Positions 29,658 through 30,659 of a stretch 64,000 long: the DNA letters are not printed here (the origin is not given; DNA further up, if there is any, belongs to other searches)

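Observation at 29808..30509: LPXTG sortase sorting signal on a cohesin-like protein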

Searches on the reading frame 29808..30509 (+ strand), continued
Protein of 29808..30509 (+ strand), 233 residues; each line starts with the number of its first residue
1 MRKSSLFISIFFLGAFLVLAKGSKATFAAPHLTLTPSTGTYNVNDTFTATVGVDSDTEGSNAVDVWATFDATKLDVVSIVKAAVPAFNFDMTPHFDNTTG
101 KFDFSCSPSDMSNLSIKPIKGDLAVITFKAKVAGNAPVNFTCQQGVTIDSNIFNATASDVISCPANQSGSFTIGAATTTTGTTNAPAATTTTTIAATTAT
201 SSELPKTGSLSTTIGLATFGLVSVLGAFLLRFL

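Call 68: search_protein_representatives(alignment_id=A1)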
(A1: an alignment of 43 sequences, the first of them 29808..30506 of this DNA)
Query: 43 sequences, 232 profile positions. Proteins with E-value up to 0.001 (for the whole library): 8305; up to 1e-10: 1771; up to 1e-30: 106. The best 150 are listed.
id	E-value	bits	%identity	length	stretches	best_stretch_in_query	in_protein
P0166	3.7e-84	298.1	-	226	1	1-232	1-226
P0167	3.9e-84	298.0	-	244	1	1-232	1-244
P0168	7.6e-83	293.8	-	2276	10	29-193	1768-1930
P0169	2.1e-79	282.5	-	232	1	1-232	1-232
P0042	1.4e-78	279.8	-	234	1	1-230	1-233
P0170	6.6e-78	277.6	-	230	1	1-232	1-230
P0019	9.0e-77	273.9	-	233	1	1-231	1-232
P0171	7.1e-74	264.4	-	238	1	1-232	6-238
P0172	5.0e-71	255.1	-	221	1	12-232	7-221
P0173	1.8e-70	253.3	-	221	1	1-232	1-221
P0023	2.0e-69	249.9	-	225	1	1-232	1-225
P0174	3.1e-68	246.0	-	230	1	1-232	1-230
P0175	3.7e-68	245.7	-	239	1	8-232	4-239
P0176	2.5e-67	243.0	-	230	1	7-229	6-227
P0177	3.3e-67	242.6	-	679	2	26-196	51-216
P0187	3.9e-63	229.3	-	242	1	1-231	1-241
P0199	9.0e-58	211.8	-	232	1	2-232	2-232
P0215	4.4e-46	173.5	-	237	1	1-231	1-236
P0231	1.3e-37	145.8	-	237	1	1-228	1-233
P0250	1.8e-33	132.2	-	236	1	3-229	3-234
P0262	1.4e-31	126.1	-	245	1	10-230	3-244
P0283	2.3e-29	118.8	-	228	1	1-231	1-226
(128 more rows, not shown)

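Call 73: list_cluster_members(proteins=[P0166, P0167, P0169, P0174, P0187, P0199, P0215, P0231, P0250, P0283])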
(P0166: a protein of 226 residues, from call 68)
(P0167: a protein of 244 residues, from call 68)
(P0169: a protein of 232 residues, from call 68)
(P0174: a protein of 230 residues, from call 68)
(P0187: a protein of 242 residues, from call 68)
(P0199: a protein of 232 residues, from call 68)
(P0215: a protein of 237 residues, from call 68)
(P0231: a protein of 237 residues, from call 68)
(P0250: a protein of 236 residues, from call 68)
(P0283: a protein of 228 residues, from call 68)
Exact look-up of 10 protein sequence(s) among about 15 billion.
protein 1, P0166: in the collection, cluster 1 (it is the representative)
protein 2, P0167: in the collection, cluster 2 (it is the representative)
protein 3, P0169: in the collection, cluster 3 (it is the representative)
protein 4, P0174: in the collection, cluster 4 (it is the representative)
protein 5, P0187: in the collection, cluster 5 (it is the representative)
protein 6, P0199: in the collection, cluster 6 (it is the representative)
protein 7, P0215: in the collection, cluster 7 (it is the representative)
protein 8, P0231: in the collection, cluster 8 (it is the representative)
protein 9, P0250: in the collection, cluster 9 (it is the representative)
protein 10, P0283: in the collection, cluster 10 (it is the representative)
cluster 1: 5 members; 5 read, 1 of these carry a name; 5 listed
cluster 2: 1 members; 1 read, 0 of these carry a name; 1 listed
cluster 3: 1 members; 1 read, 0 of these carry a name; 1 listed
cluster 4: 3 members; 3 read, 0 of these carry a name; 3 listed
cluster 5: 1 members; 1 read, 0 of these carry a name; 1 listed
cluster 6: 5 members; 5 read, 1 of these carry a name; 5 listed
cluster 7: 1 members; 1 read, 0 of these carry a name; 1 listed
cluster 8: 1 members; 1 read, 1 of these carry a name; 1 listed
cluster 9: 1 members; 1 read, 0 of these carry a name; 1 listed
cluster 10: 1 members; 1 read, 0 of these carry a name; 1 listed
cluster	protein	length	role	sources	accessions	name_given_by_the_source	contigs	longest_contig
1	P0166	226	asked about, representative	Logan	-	-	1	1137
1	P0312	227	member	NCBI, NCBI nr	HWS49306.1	MAG TPA: cohesin domain-containing protein [Candidatus Methanoperedens sp.] | cohesin domain-containing protein [Candidatus Methanoperedens sp.]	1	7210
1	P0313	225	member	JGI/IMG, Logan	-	-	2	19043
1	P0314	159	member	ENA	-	-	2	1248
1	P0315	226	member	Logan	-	-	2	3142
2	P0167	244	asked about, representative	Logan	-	-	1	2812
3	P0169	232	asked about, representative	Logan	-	-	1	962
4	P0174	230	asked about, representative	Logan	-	-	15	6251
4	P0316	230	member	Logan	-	-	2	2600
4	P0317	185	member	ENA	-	-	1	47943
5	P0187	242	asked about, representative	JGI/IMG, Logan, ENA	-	-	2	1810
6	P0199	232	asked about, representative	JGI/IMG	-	-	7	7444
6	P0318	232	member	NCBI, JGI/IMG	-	LPXTG-motif cell wall-anchored protein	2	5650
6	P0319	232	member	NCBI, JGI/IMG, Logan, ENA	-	-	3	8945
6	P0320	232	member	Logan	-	-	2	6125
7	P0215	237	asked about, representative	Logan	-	-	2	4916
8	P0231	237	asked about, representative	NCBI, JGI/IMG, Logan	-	hypothetical protein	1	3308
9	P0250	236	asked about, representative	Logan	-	-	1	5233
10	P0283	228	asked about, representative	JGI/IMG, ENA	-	-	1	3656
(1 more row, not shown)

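Call 75: search_solved_structures(query=A1, max_evalue=0.01)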
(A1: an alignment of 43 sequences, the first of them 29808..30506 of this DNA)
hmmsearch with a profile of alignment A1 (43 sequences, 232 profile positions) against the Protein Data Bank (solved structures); distinct sequences matched with E-value up to 0.01: 2.
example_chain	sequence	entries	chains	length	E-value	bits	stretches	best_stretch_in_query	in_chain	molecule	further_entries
4ums_A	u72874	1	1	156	0.001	21.7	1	61-134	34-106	CELLULOSOMAL ANCHORING SCAFFOLDIN B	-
8cxj_D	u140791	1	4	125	0.0017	21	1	29-123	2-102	Surface protein R28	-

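Call 76: search_protein_families(library=ncbifam, alignment_id=A1, max_evalue=0.1)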
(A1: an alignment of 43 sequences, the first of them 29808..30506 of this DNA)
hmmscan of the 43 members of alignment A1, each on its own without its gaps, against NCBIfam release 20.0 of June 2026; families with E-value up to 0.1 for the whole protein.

A. member 1, window:29808-30506:+ (233 aa): 2 families
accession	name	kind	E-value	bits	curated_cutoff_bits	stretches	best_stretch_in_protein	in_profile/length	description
NF053819.1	EF0750_LPXTG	subfamily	0.0055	17.2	47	1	177-231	46-99/105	EF2685/EF0750 family sortase-dependent surface protein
TIGR01167.1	LPXTG_anchor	domain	0.077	13.7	15.9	1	203-231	1-29/34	LPXTG cell wall anchor domain-containing protein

B. families by the number of members that match (of 43 scanned): 11 families
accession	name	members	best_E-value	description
NF053819.1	EF0750_LPXTG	33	2.6e-05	EF2685/EF0750 family sortase-dependent surface protein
TIGR01167.1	LPXTG_anchor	19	0.00071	LPXTG cell wall anchor domain-containing protein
TIGR02608.1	delta_60_rpt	4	0.0076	delta-60 repeat domain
NF049880.1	FvfA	3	0.01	Francisella virulence factor A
NF008688.0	PRK11709.1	2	0.059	L-ascorbate 6-phosphate lactonase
NF033902.0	iso_D2_wall_anc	1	0.0075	SpaH/EbpB family LPXTG-anchored major pilin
NF010499.0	PRK13918.1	1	0.016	CRP/FNR family transcriptional regulator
NF006799.0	PRK09302.1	1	0.037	circadian clock protein KaiC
NF033913.1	fibronec_FbpA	1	0.068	LPXTG-anchored fibronectin-binding protein FbpA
NF041305.1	SecF_Halo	1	0.085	protein translocase subunit SecF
NF038253.1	GBS_IgA_bnd_BAC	1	0.096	IgA Fc-binding protein BAC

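Call 80: find_homologous_proteins(query=A5, max_evalue=1e-10)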
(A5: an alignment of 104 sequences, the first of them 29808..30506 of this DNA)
Query A5 (104 sequences) (233 aa, profile of the alignment): 35 proteins with E <= 1e-10 among 8000 candidates.
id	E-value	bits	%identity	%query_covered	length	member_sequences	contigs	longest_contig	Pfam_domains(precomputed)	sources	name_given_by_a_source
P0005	4.5e-77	277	53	100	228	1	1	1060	PF00963.25,PF00746.27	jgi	jgi:LPXTG-motif cell wall-anchored protein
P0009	1.9e-74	268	53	94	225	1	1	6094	PF00963.25,PF00746.27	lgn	-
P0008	8.9e-74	266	51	90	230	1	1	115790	PF00963.25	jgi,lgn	jgi:hypothetical protein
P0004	4.9e-71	257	54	97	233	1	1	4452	-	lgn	-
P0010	2.7e-70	254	50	100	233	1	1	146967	PF00963.25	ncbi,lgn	-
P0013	3.9e-70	254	55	88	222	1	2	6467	PF00963.25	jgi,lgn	-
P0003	4.8e-70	254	67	100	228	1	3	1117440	PF00963.25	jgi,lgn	jgi:LPXTG-motif cell wall-anchored protein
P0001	3.5e-68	248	100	100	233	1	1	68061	-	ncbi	-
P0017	4.6e-68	247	49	94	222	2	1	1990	PF00963.25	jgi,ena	-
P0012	5.0e-68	247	50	94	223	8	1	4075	PF00963.25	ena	-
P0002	1.4e-67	246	70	100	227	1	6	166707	-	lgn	-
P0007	6.9e-67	243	49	100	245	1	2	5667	-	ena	-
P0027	2.6e-65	238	48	94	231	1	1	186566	-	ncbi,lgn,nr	ncbi:MAG: cohesin domain-containing protein [Candidatus Shapirobacteria bacterium]|nr:cohesin domain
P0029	8.7e-65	236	46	89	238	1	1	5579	-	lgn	-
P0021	1.5e-64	236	50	94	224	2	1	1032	PF00963.25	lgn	-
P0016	2.3e-64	235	49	100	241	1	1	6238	PF00963.25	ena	-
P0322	3.5e-64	235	41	100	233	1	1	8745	PF00963.25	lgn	-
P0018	2.0e-63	232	47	100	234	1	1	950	PF00963.25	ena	-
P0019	9.2e-60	220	47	89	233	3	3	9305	PF00963.25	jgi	-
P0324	1.3e-59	220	29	62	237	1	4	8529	PF00963.25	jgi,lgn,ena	-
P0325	4.2e-59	218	31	88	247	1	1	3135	PF00963.25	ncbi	ncbi:MAG: cohesin domain-containing protein [Microgenomates group bacterium]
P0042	2.7e-58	215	36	100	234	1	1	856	PF00963.25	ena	-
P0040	1.5e-56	210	36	98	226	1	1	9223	PF00963.25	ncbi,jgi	-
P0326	5.3e-56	208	40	88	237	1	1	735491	PF00963.25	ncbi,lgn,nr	ncbi:MAG: cohesin domain-containing protein [Candidatus Shapirobacteria bacterium]|nr:cohesin domain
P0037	1.3e-54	203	39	91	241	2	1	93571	-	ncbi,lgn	-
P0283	3.2e-53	199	27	72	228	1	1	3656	PF00963.25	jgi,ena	-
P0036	3.9e-53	198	40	88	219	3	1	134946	PF00963.25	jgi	-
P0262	8.0e-50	188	26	96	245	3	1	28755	PF00963.25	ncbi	-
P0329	1.9e-39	154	28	100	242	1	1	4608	PF00963.25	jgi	jgi:hypothetical protein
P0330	4.9e-24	103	32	53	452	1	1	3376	PF00404.25,PF00963.25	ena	-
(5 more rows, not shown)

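Call 81: find_encoding_contigs(protein=P0326, flank=10000, max_places=1)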
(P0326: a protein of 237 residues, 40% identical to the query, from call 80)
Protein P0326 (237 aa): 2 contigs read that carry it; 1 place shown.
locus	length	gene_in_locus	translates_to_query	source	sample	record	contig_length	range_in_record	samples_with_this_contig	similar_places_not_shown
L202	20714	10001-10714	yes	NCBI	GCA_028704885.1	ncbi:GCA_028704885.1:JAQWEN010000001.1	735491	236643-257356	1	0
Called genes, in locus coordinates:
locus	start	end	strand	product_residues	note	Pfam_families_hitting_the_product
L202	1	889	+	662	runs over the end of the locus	PF01751:Toprim, PF01131:Topoisom_bac, PF01396:Zn_ribbon_Top1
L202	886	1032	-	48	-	-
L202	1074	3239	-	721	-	PF26449:DUF8128, PF01935:DUF87 (weak), PF10412:TrwB_AAD_bind (weak)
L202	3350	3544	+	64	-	-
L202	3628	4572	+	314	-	PF00318:Ribosomal_S2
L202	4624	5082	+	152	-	PF00889:EF_TS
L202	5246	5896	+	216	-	-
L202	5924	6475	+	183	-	PF01765:RRF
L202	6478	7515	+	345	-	PF02163:Peptidase_M50, PF13180:PDZ_2 (weak), PF17820:PDZ_6 (weak)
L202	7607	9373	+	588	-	PF00404:Dockerin_1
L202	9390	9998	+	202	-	-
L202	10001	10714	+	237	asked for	PF00963:Cohesin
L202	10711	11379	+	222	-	PF16656:Pur_ac_phosph_N, PF00404:Dockerin_1 (weak)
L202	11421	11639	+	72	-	PF01165:Ribosomal_S21 (weak)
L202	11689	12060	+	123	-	PF09424:YqeY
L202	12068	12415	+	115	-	PF02130:YbeY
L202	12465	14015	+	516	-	PF13177:DNA_pol3_delta2, PF13401:AAA_22 (faint), PF00004:AAA, PF07728:AAA_5 (faint), PF20964:DnaX_C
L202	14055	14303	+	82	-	PF02575:YbaB_DNA_bd (weak)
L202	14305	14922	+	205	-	PF21176:RecR_HhH, PF01751:Toprim, PF13662:Toprim_4, PF21175:RecR_C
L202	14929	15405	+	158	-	-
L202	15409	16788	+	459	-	PF01406:tRNA-synt_1e, PF09334:tRNA-synt_1g (weak)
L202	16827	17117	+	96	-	PF01250:Ribosomal_S6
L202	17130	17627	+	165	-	PF00436:SSB, PF22657:SSB_1 (weak)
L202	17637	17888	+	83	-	PF01084:Ribosomal_S18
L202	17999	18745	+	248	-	-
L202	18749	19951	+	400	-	PF22694:CtpB_N-like (faint), PF00595:PDZ (weak), PF13180:PDZ_2, PF17820:PDZ_6, PF03572:Peptidase_S41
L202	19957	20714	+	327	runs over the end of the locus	PF00089:Trypsin, PF10459:Peptidase_S46 (faint), PF13365:Trypsin_2, PF00595:PDZ (weak), PF13180:PDZ_2, PF17820:PDZ_6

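Call 82: find_encoding_contigs(protein=P0262, flank=10000, max_places=1)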
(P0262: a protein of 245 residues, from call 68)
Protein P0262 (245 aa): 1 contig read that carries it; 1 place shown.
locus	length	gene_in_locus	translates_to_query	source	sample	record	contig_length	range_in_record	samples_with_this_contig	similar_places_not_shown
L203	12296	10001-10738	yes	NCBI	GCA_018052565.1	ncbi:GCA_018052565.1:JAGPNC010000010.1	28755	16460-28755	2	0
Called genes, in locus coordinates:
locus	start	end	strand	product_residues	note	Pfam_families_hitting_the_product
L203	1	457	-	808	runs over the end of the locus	-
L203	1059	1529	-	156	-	PF13565:HTH_32 (weak)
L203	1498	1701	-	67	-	PF13384:HTH_23 (weak)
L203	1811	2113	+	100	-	-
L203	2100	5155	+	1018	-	PF17167:Glyco_hydro_94 (weak)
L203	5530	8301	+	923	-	-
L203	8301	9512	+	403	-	PF00404:Dockerin_1 (weak)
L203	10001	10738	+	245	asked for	PF00963:Cohesin (weak)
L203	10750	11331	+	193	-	PF16656:Pur_ac_phosph_N (faint)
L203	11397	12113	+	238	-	PF08713:DNA_alkylation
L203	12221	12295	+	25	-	?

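Call 84: find_related_loci(query=L001:1-381:-, collection=metagenome_contigs, flank=10000)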
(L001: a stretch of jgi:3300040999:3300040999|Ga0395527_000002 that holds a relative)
Query L001:1-381:- (127 aa) in metagenome_contigs; peptide patterns used: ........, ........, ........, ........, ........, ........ (x = any residue, [..] = any of these).
384 stretches matched a pattern, but none encodes a relative of the query by tblastn (E <= 1e-3).

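Call 86: find_related_loci(query=A1, collection=metagenome_contigs, flank=10000)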
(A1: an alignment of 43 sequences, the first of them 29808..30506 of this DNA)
Query A1 (233 aa) in metagenome_contigs; peptide patterns used: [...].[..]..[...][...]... (x = any residue, [..] = any of these).
242 stretches matched a pattern; 53 encode a relative of the query (tblastn E <= 1e-3); 53 distinct loci.
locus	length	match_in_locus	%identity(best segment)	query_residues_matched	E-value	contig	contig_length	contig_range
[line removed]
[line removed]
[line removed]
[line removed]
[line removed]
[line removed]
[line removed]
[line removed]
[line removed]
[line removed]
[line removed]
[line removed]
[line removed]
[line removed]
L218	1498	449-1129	47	3-233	2e-55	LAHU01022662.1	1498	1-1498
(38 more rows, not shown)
